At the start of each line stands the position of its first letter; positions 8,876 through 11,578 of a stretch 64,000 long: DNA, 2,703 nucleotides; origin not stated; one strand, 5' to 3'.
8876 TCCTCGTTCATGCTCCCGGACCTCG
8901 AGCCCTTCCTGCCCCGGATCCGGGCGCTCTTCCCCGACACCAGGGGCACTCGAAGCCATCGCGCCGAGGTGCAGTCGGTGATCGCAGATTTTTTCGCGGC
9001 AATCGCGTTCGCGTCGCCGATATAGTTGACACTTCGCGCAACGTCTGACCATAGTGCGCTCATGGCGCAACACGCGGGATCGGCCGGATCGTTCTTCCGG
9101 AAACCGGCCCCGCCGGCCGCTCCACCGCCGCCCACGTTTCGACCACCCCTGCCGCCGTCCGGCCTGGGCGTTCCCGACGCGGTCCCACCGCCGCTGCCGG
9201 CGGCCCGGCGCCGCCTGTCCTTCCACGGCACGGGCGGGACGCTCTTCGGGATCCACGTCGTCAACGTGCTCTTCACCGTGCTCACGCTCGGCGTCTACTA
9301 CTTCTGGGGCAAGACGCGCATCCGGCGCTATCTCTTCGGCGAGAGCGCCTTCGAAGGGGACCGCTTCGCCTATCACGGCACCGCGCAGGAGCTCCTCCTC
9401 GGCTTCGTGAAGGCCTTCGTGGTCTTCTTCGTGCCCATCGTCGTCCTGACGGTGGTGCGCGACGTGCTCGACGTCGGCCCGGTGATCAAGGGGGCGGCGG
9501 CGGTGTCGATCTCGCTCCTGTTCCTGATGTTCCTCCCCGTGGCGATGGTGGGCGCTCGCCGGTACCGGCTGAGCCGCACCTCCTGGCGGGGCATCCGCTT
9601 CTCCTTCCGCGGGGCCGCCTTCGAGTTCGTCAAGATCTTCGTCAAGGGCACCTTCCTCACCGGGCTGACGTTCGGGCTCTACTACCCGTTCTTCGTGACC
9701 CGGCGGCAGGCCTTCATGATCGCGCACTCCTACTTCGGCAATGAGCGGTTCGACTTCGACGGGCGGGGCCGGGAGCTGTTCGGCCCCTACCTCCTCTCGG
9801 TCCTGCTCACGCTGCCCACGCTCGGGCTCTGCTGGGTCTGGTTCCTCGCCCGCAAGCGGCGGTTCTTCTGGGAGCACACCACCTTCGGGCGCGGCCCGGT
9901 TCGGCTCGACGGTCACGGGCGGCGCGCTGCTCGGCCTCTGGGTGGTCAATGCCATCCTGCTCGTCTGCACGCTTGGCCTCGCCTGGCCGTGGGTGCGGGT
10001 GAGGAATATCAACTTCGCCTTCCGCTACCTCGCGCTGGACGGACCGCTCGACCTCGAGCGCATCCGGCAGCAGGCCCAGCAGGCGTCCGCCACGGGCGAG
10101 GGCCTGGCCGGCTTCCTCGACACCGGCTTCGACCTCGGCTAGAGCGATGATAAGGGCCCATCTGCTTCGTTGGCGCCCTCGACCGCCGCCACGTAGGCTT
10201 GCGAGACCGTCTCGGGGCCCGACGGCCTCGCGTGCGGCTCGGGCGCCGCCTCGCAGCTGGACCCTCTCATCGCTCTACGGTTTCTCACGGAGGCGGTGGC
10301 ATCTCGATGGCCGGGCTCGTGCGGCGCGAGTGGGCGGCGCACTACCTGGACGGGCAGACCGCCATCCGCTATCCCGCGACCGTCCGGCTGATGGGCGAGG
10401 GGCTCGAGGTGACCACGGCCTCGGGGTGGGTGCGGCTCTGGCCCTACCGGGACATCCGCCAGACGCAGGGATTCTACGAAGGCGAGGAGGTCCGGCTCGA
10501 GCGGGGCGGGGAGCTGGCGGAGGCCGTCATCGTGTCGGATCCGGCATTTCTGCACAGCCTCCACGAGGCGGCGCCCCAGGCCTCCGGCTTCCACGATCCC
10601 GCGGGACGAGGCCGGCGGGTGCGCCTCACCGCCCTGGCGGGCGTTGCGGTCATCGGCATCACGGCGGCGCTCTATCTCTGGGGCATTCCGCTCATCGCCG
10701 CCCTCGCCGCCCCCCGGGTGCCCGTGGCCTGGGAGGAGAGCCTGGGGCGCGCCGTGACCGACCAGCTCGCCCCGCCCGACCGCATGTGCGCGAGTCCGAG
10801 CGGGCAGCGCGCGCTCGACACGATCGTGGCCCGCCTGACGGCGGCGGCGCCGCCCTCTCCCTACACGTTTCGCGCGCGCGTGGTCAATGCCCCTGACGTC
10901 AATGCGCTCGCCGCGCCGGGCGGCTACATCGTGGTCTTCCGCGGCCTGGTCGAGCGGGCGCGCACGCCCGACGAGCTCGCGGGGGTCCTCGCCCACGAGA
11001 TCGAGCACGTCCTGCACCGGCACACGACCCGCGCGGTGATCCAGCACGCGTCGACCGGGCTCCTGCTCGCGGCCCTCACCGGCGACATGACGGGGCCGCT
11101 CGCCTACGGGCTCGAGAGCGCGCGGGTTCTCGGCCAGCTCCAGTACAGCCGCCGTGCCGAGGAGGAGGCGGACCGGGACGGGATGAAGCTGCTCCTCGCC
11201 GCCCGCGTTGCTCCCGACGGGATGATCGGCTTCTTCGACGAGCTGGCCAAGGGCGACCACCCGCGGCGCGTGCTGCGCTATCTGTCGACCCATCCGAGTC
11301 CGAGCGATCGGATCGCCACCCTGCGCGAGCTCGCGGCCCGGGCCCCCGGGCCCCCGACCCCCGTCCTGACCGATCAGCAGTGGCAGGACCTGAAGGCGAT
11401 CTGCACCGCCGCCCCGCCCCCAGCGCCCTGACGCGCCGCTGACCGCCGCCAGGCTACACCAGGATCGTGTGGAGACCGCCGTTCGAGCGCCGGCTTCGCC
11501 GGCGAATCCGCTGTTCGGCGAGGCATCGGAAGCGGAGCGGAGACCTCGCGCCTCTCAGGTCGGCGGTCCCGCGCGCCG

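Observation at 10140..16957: MITE-like repeat family A sits exactly on the stop codons of three co-directional genes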

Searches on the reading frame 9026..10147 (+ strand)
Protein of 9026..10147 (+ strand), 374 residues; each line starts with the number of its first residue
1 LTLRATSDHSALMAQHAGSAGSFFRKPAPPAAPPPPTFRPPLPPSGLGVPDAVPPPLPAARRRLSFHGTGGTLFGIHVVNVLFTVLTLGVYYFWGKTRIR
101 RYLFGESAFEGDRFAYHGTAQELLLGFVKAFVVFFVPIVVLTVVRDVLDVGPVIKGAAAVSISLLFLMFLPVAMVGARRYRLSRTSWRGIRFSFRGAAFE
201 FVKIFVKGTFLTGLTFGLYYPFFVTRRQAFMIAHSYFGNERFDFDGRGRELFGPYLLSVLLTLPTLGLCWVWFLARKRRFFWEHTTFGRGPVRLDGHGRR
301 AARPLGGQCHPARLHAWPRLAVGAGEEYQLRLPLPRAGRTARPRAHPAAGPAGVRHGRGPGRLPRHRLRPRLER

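Call 14: search_protein_families(library=pfam, proteins=[window:9026-10147:+], max_evalue=0.001)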
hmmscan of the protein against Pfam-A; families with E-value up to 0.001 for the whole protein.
window:9026-10147:+ (374 aa): 1 family
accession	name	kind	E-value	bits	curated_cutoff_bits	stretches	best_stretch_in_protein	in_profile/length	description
PF05987.18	DUF898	-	7.7e-64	216.4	28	2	62-263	2-192/336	Bacterial protein of unknown function (DUF898)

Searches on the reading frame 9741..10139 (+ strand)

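Call 14: search_protein_families(library=pfam, proteins=[window:9741-10139:+], max_evalue=0.001)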
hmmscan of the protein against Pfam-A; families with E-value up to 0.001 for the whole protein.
window:9741-10139:+ (133 aa): 1 family
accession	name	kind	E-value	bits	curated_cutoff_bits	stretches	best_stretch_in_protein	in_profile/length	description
PF05987.18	DUF898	-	4.3e-16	59.4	28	1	51-123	261-334/336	Bacterial protein of unknown function (DUF898)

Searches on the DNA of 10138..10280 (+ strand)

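Call 16: search_dna_similar(query=window:10138-10280:+, collection=plasmids, mode=distant, max_evalue=0.001, max_rows=40)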
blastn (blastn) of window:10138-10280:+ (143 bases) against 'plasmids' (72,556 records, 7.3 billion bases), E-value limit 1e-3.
No match.

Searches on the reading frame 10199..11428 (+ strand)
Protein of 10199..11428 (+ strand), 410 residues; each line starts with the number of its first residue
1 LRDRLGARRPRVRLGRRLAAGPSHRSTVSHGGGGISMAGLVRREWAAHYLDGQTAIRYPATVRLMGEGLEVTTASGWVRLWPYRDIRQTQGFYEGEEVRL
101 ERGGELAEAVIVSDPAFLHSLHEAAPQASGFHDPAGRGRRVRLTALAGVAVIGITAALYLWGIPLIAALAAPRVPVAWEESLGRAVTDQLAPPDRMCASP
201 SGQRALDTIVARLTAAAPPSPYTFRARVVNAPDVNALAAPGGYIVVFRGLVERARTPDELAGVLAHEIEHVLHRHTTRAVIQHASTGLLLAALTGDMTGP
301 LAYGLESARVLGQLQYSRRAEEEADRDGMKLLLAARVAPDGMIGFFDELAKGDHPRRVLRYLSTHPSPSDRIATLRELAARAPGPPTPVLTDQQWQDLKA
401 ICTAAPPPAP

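Call 14: search_protein_families(library=pfam, proteins=[window:10199-11428:+], max_evalue=0.001)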
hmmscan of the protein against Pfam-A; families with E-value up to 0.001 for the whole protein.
window:10199-11428:+ (410 aa): 2 families
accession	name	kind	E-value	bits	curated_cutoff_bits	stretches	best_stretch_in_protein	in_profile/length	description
PF01435.24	Peptidase_M48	-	1.4e-29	103.6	20.3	1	203-378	4-185/186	Peptidase family M48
PF23368.1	DUF7092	-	1.1e-05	26.4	24.5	1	46-95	3-50/77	Domain of unknown function (DUF7092)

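Call 43: find_homologous_proteins(query=window:10307-11428:+, max_evalue=1e-60)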
Query window:10307-11428:+ (374 aa): 1303 proteins with E <= 1e-60 among 8000 candidates; the best 120 are listed.
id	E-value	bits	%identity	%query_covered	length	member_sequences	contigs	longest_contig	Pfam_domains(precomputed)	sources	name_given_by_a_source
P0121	2.1e-234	795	97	100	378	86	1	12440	PF01435.25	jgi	jgi:predicted Zn-dependent protease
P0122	1.3e-228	776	94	98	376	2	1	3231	PF01435.25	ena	-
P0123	1.8e-228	776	93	98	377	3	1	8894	PF01435.25,PF23368.2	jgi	jgi:predicted Zn-dependent protease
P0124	6.9e-228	774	93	98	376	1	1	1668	PF01435.25,PF23368.2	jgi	jgi:predicted Zn-dependent protease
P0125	7.6e-227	771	93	98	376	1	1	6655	PF01435.25,PF23368.2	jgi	-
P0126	3.8e-226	768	95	98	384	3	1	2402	PF01435.25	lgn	-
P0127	2.6e-225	766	93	97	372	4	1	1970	PF01435.25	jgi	jgi:predicted Zn-dependent protease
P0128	3.5e-221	752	92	99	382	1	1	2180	PF01435.25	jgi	jgi:Zn-dependent protease with chaperone function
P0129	1.2e-212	724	88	99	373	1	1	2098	PF01435.25,PF23368.2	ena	-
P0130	1.5e-206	704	86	98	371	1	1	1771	PF01435.25,PF23368.2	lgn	-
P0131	1.6e-194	664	81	98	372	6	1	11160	PF01435.25,PF23368.2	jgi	jgi:beta-barrel assembly-enhancing protease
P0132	1.5e-191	654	78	99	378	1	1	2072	PF01435.25,PF23368.2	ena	-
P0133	1.3e-185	635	78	98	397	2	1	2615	PF01435.25,PF23368.2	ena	-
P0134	1.4e-184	631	78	97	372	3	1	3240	PF01435.25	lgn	-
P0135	1.3e-183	628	77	99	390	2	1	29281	PF01435.25,PF23368.2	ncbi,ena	-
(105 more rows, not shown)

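Call 44: find_encoding_contigs(protein=P0121, flank=3000, max_places=1)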
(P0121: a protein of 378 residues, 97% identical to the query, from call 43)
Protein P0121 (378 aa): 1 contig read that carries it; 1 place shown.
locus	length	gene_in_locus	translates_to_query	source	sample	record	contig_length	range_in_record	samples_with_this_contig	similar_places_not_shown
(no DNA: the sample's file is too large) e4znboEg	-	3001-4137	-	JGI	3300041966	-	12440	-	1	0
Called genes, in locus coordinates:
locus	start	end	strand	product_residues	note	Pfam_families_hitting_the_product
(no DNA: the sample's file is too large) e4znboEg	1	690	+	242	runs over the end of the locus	PF02463:SMC_N, PF00005:ABC_tran, PF13304:AAA_21 (faint)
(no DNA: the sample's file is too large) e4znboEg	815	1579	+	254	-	PF00561:Abhydrolase_1, PF12697:Abhydrolase_6, PF12146:Hydrolase_4, PF00756:Esterase (weak)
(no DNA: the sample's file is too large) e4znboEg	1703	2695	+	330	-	PF05987:DUF898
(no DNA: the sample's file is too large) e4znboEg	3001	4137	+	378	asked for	PF01435:Peptidase_M48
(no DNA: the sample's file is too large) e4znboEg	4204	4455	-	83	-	-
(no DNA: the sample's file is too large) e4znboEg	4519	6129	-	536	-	PF00501:AMP-binding, PF13193:AMP-binding_C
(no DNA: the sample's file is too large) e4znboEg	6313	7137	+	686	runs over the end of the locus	PF00596:Aldolase_II, PF00106:adh_short, PF08659:KR, PF13561:adh_short_C2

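Call 45: find_encoding_contigs(protein=P0123, flank=3000, max_places=1)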
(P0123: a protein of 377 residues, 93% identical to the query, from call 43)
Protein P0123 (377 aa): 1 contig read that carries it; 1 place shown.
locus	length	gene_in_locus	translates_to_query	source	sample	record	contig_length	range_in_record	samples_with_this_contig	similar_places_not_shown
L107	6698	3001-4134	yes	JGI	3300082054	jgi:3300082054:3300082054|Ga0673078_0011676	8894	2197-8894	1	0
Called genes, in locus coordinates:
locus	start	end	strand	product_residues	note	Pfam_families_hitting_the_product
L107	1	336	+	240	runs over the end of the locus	PF00528:BPD_transp_1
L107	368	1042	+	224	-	PF00528:BPD_transp_1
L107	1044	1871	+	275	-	PF00561:Abhydrolase_1, PF12146:Hydrolase_4, PF12697:Abhydrolase_6, PF00756:Esterase (weak)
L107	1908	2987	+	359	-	PF05987:DUF898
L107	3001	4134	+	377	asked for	PF23368:DUF7092 (faint), PF01435:Peptidase_M48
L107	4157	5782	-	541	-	PF00501:AMP-binding, PF13193:AMP-binding_C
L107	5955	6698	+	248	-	?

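Call 46: find_encoding_contigs(protein=P0131, flank=3000, max_places=1)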
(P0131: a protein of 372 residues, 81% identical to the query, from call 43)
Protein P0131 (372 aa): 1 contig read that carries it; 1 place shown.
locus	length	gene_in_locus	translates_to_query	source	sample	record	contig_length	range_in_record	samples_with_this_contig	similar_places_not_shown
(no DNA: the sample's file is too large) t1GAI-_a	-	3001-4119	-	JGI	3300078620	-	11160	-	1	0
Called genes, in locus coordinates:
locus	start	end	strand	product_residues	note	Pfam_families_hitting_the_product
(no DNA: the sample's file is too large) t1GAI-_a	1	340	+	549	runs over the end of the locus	PF00289:Biotin_carb_N, PF02786:CPSase_L_D2, PF02222:ATP-grasp (weak), PF07478:Dala_Dala_lig_C, PF02785:Biotin_carb_C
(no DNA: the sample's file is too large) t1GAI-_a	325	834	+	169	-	PF25917:BSH_RND (faint), PF26077:BSH_Fcp1 (faint), PF00364:Biotin_lipoyl, PF25973:BSH_CzcB (faint)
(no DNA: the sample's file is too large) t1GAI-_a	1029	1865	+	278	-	PF00561:Abhydrolase_1, PF12697:Abhydrolase_6, PF12146:Hydrolase_4, PF00756:Esterase (weak)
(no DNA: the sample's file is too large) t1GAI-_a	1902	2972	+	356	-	PF05987:DUF898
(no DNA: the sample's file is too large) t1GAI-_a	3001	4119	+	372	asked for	PF23368:DUF7092 (weak), PF01435:Peptidase_M48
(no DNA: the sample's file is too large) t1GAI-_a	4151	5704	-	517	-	?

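Call 47: find_encoding_contigs(protein=P0135, flank=3000, max_places=1)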
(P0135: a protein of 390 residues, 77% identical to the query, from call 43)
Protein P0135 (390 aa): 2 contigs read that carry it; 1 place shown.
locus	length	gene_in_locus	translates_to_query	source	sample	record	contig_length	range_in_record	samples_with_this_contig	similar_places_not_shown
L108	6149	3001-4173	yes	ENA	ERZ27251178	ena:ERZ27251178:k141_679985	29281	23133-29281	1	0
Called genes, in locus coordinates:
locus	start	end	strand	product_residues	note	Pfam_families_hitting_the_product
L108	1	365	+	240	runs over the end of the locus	PF00528:BPD_transp_1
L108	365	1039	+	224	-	PF00528:BPD_transp_1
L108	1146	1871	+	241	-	PF00561:Abhydrolase_1, PF02129:Peptidase_S15 (weak), PF12146:Hydrolase_4, PF00756:Esterase (weak)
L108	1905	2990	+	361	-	PF05987:DUF898, PF20403:DUF6693 (faint), PF05987:DUF898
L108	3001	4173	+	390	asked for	PF23368:DUF7092 (weak), PF01435:Peptidase_M48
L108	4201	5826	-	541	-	PF00501:AMP-binding, PF13193:AMP-binding_C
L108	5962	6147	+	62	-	?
